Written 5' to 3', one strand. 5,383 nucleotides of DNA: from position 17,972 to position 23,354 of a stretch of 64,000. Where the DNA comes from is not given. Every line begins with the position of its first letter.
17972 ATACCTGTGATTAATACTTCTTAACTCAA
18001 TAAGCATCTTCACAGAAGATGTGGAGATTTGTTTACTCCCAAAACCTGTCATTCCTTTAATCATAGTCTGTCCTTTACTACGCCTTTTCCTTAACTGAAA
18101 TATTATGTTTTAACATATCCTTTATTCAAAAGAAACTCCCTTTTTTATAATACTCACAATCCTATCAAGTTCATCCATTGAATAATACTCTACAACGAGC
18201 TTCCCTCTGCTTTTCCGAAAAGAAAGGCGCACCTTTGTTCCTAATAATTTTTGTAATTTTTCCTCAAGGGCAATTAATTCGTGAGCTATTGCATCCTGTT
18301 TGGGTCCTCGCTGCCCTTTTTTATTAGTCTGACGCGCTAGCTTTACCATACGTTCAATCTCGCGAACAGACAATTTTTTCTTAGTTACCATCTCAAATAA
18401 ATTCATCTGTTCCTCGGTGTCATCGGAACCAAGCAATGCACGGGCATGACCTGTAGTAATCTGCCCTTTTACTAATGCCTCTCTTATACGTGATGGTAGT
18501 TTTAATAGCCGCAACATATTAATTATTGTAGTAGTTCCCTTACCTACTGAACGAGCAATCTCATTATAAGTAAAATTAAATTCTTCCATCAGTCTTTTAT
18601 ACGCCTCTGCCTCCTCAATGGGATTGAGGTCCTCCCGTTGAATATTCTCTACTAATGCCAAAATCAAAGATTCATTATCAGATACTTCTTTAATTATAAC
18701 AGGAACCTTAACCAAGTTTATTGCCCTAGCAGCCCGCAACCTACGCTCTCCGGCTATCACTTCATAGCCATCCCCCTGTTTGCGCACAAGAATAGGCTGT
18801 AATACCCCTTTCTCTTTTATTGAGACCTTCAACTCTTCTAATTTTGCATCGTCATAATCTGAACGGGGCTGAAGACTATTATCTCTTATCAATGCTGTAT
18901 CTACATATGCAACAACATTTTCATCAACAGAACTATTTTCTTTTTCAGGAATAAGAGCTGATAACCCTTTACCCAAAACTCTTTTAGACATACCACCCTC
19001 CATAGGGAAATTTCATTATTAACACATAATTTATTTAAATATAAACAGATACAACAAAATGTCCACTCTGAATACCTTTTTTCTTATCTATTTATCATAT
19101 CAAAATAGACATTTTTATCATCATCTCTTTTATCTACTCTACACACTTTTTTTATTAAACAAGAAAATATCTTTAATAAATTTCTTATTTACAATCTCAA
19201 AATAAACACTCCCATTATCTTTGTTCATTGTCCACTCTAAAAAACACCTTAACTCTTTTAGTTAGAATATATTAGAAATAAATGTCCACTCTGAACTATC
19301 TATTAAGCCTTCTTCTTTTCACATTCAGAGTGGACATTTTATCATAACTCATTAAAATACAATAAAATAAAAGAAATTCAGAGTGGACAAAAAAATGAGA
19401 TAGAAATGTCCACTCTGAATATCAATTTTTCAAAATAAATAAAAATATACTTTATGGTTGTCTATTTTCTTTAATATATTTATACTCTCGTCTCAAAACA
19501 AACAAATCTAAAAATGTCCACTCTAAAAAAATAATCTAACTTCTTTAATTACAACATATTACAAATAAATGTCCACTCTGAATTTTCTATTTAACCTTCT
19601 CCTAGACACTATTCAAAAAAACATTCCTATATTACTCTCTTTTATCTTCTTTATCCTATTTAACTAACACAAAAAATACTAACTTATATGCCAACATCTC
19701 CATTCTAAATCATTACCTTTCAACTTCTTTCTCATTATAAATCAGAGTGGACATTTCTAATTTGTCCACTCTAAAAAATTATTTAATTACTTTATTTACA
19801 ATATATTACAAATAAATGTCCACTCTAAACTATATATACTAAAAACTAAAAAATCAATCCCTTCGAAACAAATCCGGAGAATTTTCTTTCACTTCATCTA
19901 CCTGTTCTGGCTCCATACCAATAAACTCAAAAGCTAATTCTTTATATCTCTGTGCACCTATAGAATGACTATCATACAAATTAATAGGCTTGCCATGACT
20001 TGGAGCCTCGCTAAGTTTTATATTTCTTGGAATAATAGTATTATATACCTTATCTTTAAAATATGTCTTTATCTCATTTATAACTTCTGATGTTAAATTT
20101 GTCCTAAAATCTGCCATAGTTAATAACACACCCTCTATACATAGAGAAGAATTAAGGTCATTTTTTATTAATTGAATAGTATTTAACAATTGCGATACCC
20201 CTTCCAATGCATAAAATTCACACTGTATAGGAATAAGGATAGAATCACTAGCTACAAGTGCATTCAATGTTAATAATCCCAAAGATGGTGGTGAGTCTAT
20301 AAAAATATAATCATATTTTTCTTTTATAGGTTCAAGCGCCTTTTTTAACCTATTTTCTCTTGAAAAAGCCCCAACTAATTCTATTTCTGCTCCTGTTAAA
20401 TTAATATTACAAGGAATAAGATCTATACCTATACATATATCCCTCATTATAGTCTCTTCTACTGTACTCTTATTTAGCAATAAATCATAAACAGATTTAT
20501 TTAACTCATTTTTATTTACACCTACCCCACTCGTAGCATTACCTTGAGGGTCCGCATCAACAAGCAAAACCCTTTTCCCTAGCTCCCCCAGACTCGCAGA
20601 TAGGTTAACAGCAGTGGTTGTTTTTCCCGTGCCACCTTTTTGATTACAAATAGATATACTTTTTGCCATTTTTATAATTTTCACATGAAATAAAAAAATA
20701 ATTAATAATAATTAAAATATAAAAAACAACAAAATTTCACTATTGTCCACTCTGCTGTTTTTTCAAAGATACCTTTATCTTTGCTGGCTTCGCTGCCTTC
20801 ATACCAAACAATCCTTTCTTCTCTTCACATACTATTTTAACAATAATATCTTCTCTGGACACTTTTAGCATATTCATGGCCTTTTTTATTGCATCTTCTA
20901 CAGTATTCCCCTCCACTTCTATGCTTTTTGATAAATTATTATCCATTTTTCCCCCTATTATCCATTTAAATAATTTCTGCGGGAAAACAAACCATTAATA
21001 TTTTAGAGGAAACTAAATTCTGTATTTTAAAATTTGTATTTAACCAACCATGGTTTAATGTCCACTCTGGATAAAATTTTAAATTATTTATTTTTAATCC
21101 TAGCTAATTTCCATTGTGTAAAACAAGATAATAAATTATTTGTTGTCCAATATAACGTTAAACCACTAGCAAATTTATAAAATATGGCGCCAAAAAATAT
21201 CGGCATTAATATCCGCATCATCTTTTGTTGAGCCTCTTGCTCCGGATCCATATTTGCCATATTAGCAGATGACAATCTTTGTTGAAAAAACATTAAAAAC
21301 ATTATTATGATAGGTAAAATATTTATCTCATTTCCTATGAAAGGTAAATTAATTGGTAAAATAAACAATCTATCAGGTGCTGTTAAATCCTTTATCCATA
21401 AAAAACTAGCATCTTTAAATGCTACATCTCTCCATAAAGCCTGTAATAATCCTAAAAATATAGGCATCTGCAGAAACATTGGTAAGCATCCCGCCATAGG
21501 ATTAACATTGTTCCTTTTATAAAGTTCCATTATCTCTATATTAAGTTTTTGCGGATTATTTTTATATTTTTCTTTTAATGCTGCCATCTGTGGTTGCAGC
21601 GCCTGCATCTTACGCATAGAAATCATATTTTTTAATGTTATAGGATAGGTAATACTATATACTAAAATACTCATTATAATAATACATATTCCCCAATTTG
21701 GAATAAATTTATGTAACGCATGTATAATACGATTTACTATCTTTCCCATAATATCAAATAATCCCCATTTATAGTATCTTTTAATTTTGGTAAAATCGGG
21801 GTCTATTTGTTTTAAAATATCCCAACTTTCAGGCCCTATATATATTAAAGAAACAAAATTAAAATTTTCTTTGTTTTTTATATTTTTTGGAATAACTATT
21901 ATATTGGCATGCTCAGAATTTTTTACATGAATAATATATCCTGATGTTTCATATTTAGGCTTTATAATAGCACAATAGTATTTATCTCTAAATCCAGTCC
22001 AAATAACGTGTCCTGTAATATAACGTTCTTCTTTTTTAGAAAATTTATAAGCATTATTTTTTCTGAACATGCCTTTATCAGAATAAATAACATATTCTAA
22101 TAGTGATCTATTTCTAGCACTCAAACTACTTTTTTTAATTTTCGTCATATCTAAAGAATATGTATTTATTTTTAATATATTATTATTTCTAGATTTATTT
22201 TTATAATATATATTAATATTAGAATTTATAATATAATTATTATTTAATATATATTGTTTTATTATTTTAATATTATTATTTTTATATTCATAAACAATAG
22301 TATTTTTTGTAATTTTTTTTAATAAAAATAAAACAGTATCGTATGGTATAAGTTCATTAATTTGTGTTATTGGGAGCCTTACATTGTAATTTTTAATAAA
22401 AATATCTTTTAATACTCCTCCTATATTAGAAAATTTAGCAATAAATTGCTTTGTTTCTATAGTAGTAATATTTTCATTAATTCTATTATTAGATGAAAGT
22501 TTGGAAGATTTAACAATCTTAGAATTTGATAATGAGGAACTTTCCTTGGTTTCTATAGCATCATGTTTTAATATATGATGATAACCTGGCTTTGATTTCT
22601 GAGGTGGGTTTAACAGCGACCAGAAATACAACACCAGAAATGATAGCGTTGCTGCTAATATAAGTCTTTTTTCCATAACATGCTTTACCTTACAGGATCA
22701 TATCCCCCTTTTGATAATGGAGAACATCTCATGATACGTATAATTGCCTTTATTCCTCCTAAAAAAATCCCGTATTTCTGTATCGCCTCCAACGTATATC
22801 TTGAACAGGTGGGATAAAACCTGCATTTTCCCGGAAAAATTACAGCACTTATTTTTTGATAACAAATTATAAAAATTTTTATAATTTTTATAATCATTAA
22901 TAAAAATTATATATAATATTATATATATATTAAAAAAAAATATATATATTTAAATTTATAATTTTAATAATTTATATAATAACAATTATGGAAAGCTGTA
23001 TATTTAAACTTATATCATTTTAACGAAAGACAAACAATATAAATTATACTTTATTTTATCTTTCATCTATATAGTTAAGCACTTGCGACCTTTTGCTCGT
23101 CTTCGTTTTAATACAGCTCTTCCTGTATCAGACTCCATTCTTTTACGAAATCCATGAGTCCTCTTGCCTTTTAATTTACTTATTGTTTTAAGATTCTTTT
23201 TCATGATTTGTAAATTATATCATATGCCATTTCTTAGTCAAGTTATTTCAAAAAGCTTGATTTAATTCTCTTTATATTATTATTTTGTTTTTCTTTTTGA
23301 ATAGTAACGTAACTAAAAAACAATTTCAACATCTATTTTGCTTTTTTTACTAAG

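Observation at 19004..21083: Thirteen-plus copies of a 14-nt iteron, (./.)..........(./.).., splitting parA from parB and preceding parA and jag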

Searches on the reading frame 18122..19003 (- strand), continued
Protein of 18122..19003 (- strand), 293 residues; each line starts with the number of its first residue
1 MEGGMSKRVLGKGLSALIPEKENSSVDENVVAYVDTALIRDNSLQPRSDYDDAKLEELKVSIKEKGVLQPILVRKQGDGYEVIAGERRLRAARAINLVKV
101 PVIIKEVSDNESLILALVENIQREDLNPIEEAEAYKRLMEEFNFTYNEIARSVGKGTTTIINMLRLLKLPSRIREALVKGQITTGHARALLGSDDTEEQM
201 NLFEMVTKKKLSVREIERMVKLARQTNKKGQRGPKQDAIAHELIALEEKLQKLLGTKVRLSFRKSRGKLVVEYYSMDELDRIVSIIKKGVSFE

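Call 54: find_encoding_contigs(protein=P0074, flank=10000, max_places=1)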
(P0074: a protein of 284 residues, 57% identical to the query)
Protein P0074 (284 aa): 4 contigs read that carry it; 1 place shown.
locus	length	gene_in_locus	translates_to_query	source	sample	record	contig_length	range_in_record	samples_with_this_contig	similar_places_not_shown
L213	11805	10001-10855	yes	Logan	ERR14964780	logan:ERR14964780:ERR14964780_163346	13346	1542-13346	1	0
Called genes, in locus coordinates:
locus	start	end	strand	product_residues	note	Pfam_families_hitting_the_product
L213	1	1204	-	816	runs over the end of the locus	PF00521:DNA_topoisoIV, PF03989:DNA_gyraseA_C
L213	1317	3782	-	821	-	PF02518:HATPase_c, PF00204:DNA_gyraseB, PF01751:Toprim, PF21249:GyrB_hook (weak), PF00986:DNA_gyraseB_C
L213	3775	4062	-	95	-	PF05258:DciA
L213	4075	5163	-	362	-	PF00712:DNA_pol3_beta, PF02767:DNA_pol3_beta_2, PF02768:DNA_pol3_beta_3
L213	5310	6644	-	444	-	PF11638:DnaA_N, PF00308:Bac_DnaA, PF01695:IstB_IS21 (weak), PF00004:AAA, PF13173:AAA_14 (faint), PF13401:AAA_22 (faint), PF08299:Bac_DnaA_C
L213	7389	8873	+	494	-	PF14849:YidC_periplas, PF02096:60KD_IMP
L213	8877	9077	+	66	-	PF14804:Jag_N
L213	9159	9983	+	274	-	PF00142:Fer4_NifH, PF01656:CbiA, PF02374:ArsA_ATPase (weak), PF06564:CBP_BcsQ, PF09140:MipZ, PF10609:ParA, PF13614:AAA_31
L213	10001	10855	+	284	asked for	PF02195:ParB_N, PF17762:HTH_ParB, PF23552:ParB_C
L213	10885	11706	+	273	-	PF03755:YicC-like_N, PF08340:YicC-like_C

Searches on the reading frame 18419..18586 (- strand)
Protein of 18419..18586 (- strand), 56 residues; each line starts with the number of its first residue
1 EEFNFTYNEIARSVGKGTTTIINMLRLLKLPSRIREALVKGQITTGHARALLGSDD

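Call 72: find_homologous_proteins(query=window:18419-18586:-, max_evalue=0.001)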
Query seq(56 aa) (56 aa): 1 proteins with E <= 0.001 among 3 candidates.
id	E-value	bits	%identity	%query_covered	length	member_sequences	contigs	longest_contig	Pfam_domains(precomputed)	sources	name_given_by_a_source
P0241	3.1e-5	41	46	93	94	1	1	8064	PF17762.9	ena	-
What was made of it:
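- Tried and rejected: Search with 56 aa around the recognition helix (call 72).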

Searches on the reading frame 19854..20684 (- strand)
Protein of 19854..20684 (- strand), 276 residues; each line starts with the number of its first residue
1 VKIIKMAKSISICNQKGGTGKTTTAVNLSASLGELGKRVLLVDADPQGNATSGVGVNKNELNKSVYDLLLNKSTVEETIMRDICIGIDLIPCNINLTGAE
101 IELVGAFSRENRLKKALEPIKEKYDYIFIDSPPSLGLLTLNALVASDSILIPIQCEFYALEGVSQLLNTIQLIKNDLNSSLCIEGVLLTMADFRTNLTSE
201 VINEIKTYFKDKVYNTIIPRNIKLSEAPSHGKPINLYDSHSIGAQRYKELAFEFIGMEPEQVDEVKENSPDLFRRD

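Call 5: search_protein_families(library=pfam, proteins=[window:19854-20684:-])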
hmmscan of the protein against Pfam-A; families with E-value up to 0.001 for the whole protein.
window:19854-20684:- (276 aa): 8 families
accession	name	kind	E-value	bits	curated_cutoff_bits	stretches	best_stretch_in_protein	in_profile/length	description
PF13614.12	AAA_31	-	2.6e-69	233.1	27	1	8-182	2-176/177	AAA domain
PF01656.29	CbiA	-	1.3e-27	96.7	25.4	1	10-234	1-125/125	CobQ/CobB/MinD/ParA nucleotide binding domain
PF00142.24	Fer4_NifH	-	2.4e-12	47.3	25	1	15-253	7-243/271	4Fe-4S iron sulfur cluster binding proteins, NifH/frxC family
PF06564.18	CBP_BcsQ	-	1.4e-10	41.6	21.3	1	12-251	6-230/234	Cellulose biosynthesis protein BcsQ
PF09140.17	MipZ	-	2e-10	40.8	20.7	1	10-165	3-141/262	ATPase MipZ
PF10609.15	ParA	-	3.3e-09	37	27.1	1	7-150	3-140/246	NUBPL iron-transfer P-loop NTPase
PF02374.21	ArsA_ATPase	-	9.2e-06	25.5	24.3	1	15-49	8-42/305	Anion-transporting ATPase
PF07015.17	VirC1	-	6.8e-05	22.7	24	1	10-46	4-40/231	VirC1 protein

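Call 70: find_homologous_proteins(query=window:19854-20672:-, max_evalue=1e-60)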
Query window:19854-20672:- (272 aa): 7979 proteins with E <= 1e-60 among 8000 candidates; the best 120 are listed.
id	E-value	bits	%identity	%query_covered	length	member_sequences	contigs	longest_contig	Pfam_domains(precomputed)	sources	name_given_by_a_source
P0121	1.0e-160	551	92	99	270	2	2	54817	PF00142.25,PF10609.16,PF01656.30,PF13614.13,PF09140.18,PF06564.19,PF02374.22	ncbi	-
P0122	1.0e-127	443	79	92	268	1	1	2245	PF00142.25,PF10609.16,PF01656.30,PF13614.13,PF09140.18,PF06564.19,PF02374.22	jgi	jgi:chromosome partitioning protein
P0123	3.0e-125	435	79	92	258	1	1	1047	PF00142.25,PF10609.16,PF01656.30,PF13614.13,PF09140.18,PF06564.19,PF02374.22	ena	-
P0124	7.9e-125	434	79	92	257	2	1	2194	PF00142.25,PF10609.16,PF01656.30,PF13614.13,PF09140.18,PF06564.19,PF02374.22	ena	-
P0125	9.3e-125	433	79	92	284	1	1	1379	PF00142.25,PF10609.16,PF01656.30,PF13614.13,PF09140.18,PF06564.19,PF02374.22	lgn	-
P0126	1.0e-124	433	77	93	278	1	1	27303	PF00142.25,PF10609.16,PF01656.30,PF13614.13,PF07015.18,PF09140.18,PF06564.19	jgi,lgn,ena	-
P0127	1.7e-124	432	78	94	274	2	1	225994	PF00142.25,PF10609.16,PF01656.30,PF13614.13,PF09140.18,PF06564.19,PF02374.22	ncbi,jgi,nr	ncbi:MAG TPA: AAA family ATPase [Candidatus Omnitrophota bacterium]|nr:AAA family ATPase [Candidatus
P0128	2.1e-124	432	79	92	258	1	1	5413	PF00142.25,PF10609.16,PF01656.30,PF13614.13,PF09140.18,PF06564.19,PF02374.22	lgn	-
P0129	6.2e-124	431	77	93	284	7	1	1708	PF00142.25,PF10609.16,PF01656.30,PF13614.13,PF09140.18,PF06564.19,PF02374.22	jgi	-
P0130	6.3e-124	431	76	93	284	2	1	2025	PF00142.25,PF10609.16,PF01656.30,PF13614.13,PF09140.18,PF06564.19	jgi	-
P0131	7.2e-124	430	77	93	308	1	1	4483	PF00142.25,PF10609.16,PF01656.30,PF13614.13,PF09140.18,PF06564.19,PF02374.22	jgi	-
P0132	9.6e-124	430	79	92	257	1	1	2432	PF00142.25,PF10609.16,PF01656.30,PF13614.13,PF09140.18,PF06564.19,PF02374.22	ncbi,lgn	-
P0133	1.1e-123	430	79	92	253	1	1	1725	PF00142.25,PF10609.16,PF01656.30,PF13614.13,PF09140.18,PF06564.19,PF02374.22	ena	-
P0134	1.2e-123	430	78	92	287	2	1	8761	PF00142.25,PF10609.16,PF01656.30,PF13614.13,PF07015.18,PF09140.18,PF06564.19,PF02374.22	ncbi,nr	ncbi:MAG: ParA family protein, partial [Candidatus Omnitrophica bacterium]|nr:ParA family protein [C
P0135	1.7e-123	429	76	92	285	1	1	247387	PF00142.25,PF10609.16,PF01656.30,PF13614.13,PF09140.18,PF06564.19,PF02374.22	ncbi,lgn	-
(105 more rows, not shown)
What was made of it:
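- Tried and rejected: ParA homologue search (call 70).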

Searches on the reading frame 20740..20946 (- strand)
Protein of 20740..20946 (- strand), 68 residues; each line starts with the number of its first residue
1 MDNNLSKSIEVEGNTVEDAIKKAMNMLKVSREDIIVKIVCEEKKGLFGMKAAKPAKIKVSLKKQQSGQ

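Call 5: search_protein_families(library=pfam, proteins=[window:20740-20946:-])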
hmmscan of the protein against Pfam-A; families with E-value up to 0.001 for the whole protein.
window:20740-20946:- (68 aa): 1 family
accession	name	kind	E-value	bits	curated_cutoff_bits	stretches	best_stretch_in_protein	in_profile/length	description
PF14804.11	Jag_N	-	5.1e-17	62.5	25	1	11-60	1-49/50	Jag N-terminus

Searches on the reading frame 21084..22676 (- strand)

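Call 5: search_protein_families(library=pfam, proteins=[window:21084-22676:-])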
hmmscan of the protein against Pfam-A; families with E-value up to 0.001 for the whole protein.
window:21084-22676:- (530 aa): 2 families
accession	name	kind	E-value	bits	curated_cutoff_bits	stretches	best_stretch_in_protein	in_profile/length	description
PF02096.25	60KD_IMP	-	1.1e-55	188.5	35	1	328-524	1-161/163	60Kd inner membrane protein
PF14849.12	YidC_periplas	-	1.2e-10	42.2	24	1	124-311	87-277/283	YidC periplasmic domain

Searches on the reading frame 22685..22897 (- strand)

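Call 5: search_protein_families(library=pfam, proteins=[window:22685-22897:-])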
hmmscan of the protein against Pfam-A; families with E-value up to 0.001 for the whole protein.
window:22685-22897:- (70 aa): 1 family
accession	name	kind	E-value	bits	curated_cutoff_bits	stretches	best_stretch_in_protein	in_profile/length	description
PF01809.23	YidD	-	5.8e-25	87.3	27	1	5-69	3-67/67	Putative membrane protein insertion efficiency factor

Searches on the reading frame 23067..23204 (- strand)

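Call 76: search_protein_families(library=pfam, proteins=[window:23067-23204:-], max_evalue=0.001)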
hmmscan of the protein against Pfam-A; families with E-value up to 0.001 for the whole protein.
window:23067-23204:- (45 aa): 1 family
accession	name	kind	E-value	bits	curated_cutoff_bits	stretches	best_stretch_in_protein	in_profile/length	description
PF00468.22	Ribosomal_L34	-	5.3e-16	58.7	25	1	9-44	8-43/44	Ribosomal protein L34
